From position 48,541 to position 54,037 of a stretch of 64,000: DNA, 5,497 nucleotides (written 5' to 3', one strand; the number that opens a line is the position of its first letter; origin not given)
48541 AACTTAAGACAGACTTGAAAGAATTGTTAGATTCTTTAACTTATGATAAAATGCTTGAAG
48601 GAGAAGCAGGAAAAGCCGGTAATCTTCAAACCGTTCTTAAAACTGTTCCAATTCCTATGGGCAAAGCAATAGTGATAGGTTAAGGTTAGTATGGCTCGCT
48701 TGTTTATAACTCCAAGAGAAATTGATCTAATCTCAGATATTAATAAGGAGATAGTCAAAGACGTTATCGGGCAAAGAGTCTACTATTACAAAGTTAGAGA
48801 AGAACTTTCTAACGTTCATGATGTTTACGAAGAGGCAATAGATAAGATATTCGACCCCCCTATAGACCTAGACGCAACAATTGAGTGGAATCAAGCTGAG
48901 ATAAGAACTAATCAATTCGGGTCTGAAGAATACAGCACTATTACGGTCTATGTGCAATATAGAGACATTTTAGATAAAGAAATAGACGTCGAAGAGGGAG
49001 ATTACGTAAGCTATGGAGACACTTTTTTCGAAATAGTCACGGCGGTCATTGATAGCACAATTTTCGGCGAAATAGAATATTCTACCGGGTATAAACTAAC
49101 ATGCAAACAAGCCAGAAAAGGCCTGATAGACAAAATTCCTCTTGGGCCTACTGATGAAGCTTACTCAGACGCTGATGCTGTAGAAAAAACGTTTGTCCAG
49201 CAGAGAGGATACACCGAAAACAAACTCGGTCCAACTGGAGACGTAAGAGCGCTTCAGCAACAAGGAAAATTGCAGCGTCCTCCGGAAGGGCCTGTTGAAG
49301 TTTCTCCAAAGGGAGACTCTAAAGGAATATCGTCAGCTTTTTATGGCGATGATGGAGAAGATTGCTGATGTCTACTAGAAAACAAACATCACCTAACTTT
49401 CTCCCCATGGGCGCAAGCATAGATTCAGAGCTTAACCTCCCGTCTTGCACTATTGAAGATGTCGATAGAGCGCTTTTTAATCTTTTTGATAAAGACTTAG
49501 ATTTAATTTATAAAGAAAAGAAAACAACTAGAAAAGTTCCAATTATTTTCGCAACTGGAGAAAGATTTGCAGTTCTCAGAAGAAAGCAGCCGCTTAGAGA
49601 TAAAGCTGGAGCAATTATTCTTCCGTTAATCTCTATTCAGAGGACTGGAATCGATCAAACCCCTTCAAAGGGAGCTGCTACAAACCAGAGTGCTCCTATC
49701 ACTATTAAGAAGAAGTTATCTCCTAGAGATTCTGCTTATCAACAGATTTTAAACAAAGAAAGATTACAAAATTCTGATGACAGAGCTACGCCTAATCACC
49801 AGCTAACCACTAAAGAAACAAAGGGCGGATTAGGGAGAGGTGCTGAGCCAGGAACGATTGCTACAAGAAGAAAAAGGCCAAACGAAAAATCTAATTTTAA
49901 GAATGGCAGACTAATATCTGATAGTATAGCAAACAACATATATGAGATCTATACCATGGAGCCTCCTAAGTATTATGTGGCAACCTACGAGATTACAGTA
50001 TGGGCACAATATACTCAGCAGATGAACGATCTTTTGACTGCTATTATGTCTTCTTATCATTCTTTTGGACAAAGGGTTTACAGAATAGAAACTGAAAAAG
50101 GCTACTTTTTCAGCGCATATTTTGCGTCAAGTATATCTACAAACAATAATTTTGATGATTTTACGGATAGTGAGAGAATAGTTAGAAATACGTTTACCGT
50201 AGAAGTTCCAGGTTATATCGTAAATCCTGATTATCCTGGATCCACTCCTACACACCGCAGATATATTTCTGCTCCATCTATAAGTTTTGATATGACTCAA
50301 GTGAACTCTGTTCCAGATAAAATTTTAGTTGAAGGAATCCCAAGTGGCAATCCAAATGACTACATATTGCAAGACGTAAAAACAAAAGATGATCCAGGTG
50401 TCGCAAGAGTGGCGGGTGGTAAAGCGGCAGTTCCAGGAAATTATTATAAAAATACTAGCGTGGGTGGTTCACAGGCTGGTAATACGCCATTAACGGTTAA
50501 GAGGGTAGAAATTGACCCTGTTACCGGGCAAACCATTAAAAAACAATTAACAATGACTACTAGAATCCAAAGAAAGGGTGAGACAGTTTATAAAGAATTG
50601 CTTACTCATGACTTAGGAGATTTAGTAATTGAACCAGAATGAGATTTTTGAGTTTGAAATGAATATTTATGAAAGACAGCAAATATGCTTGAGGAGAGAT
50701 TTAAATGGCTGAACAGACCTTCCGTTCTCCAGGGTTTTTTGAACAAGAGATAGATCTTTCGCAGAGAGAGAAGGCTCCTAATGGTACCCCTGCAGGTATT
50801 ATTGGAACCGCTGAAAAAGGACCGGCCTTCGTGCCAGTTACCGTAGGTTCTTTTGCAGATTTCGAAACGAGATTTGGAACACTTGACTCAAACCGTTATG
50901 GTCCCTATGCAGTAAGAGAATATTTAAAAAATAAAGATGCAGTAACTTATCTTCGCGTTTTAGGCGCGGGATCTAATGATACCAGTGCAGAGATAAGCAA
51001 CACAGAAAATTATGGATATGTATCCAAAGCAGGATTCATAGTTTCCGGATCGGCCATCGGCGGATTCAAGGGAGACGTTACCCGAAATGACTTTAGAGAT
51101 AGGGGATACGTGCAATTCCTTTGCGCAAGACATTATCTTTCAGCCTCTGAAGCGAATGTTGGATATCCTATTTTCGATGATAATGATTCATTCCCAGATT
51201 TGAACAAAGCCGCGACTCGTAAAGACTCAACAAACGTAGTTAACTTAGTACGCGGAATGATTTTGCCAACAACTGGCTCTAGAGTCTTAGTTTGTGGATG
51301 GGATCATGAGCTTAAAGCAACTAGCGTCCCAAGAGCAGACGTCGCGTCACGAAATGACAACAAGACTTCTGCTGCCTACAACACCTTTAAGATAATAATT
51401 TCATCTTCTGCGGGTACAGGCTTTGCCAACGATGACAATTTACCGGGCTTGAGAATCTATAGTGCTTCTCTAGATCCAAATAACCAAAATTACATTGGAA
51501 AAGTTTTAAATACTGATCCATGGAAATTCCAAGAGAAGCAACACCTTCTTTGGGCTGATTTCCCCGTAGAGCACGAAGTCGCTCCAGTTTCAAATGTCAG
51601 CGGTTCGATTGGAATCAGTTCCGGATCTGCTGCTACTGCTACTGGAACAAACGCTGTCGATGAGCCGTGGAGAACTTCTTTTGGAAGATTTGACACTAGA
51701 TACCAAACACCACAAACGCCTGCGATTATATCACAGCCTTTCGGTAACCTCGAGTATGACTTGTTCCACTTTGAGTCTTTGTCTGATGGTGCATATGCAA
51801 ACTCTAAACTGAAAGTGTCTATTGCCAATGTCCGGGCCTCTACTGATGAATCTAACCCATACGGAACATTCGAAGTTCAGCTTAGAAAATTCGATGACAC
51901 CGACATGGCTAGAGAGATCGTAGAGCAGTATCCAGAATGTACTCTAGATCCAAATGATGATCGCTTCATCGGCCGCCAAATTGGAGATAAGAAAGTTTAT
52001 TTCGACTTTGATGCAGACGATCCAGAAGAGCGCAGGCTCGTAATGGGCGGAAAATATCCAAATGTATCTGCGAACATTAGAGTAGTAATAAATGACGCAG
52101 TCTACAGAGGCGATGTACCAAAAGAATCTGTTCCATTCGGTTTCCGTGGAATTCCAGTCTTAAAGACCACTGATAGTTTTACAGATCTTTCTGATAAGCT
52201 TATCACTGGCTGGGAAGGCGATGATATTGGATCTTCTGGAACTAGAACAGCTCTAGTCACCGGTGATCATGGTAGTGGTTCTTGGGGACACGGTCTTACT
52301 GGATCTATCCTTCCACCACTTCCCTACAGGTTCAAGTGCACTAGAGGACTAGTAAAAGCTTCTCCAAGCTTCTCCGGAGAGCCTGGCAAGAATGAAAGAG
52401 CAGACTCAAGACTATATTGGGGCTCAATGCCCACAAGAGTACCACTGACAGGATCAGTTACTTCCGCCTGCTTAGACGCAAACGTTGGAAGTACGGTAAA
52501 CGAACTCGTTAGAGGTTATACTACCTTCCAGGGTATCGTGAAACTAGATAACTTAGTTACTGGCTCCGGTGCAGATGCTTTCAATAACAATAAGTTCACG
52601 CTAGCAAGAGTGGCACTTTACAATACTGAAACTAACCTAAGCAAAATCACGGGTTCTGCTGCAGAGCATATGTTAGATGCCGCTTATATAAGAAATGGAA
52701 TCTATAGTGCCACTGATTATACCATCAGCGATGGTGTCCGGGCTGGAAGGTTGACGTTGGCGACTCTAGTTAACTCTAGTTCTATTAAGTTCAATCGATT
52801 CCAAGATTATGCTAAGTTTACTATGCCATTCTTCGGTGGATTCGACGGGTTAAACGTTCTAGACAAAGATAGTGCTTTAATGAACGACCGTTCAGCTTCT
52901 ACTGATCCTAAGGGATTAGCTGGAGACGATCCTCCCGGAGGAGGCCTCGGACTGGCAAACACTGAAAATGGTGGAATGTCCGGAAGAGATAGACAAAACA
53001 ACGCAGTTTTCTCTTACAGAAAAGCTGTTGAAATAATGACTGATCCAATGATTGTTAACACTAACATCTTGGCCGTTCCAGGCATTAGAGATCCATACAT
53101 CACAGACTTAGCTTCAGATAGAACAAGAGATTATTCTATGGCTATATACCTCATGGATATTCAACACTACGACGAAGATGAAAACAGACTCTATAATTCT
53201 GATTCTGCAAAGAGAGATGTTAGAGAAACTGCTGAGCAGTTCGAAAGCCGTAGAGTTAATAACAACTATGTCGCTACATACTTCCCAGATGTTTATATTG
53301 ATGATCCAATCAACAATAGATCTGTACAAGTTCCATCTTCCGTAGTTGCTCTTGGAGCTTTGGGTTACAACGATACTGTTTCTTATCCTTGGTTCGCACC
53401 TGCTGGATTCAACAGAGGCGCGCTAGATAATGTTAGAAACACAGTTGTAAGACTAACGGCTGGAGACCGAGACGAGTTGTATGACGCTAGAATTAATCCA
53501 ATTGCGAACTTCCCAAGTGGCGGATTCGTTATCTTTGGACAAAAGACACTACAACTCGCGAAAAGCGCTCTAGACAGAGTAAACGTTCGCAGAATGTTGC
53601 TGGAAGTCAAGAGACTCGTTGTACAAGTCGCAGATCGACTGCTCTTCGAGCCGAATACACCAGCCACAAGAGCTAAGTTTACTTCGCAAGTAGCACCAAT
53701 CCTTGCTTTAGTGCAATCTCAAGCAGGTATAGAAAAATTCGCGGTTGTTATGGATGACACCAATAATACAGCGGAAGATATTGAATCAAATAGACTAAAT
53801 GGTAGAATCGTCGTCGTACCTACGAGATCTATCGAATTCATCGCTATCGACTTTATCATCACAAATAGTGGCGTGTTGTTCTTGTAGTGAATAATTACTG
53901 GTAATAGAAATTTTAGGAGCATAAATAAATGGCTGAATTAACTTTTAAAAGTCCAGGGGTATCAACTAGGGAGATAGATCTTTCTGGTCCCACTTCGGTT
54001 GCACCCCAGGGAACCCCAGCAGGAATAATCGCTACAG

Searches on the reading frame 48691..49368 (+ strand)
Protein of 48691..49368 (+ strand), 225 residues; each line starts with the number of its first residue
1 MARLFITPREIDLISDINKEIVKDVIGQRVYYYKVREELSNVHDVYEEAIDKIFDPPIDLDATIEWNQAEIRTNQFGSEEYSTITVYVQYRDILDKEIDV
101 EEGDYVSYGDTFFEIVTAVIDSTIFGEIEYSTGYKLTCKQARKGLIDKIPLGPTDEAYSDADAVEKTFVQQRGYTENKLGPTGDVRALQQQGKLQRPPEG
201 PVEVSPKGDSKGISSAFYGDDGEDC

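Call 17: search_protein_families(library=phrogs, proteins=[window:48691-49368:+], max_evalue=0.01)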
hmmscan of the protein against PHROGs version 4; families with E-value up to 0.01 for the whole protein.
window:48691-49368:+ (225 aa): 0 families

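Call 84: search_protein_families(library=pfam, proteins=[window:48691-49368:+], max_evalue=0.1)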
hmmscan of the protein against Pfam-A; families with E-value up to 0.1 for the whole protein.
window:48691-49368:+ (225 aa): 1 family
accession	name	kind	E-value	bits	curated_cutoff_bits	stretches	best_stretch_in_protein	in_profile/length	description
PF16490.10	Oxidoreduct_C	-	0.057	13.5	27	1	24-117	40-138/278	Putative oxidoreductase C terminal domain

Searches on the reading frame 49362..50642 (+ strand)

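Call 17: search_protein_families(library=phrogs, proteins=[window:49362-50642:+], max_evalue=0.01)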
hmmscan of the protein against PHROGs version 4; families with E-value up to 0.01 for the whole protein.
window:49362-50642:+ (426 aa): 1 family
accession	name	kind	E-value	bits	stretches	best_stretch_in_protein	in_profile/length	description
phrog_227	-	tail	9.7e-05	22.9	1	53-111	36-96/278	tail sheath stabilizer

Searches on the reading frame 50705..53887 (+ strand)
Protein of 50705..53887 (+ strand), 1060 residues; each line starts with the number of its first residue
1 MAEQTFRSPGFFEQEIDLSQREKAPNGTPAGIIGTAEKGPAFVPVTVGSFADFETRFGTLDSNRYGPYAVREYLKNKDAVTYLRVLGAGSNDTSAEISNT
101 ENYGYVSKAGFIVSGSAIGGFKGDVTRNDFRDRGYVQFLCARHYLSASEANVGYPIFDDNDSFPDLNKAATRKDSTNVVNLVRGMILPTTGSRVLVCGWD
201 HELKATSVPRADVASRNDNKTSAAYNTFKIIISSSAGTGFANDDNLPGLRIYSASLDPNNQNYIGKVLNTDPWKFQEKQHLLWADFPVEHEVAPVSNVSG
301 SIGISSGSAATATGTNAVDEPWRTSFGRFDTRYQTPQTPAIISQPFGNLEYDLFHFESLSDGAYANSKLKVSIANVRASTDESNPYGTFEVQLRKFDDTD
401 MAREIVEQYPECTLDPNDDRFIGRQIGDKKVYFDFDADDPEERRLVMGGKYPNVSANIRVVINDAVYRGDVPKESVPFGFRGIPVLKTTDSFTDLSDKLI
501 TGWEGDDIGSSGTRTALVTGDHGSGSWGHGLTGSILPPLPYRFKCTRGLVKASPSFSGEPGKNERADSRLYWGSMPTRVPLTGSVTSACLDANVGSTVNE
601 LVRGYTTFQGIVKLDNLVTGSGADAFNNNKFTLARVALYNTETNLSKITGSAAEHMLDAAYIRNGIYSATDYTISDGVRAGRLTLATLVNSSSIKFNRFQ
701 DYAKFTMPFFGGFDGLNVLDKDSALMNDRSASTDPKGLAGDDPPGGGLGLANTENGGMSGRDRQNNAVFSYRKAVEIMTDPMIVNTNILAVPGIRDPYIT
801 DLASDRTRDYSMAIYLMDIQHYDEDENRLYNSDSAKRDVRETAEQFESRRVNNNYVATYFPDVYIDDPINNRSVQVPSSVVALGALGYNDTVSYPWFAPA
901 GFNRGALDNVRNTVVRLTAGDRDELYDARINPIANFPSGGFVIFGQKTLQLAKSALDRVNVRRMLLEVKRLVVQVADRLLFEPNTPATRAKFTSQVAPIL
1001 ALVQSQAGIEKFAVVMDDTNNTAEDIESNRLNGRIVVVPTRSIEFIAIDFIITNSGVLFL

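Call 17: search_protein_families(library=phrogs, proteins=[window:50705-53887:+], max_evalue=0.01)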
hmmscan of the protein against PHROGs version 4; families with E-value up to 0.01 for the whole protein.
window:50705-53887:+ (1060 aa): 5 families
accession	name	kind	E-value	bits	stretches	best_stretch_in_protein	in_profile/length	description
phrog_23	-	tail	2e-58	199.3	2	838-1060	251-470/496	tail sheath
phrog_10581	-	tail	1.1e-51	177.1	1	848-1055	696-912/915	tail sheath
phrog_17610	-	tail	9.8e-20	71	1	840-1056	891-1110/1135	tail sheath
phrog_34521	-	tail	2.2e-10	40.1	1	906-1028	803-926/962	tail sheath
phrog_19666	-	tail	0.00097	18.6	1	850-994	785-928/985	tail sheath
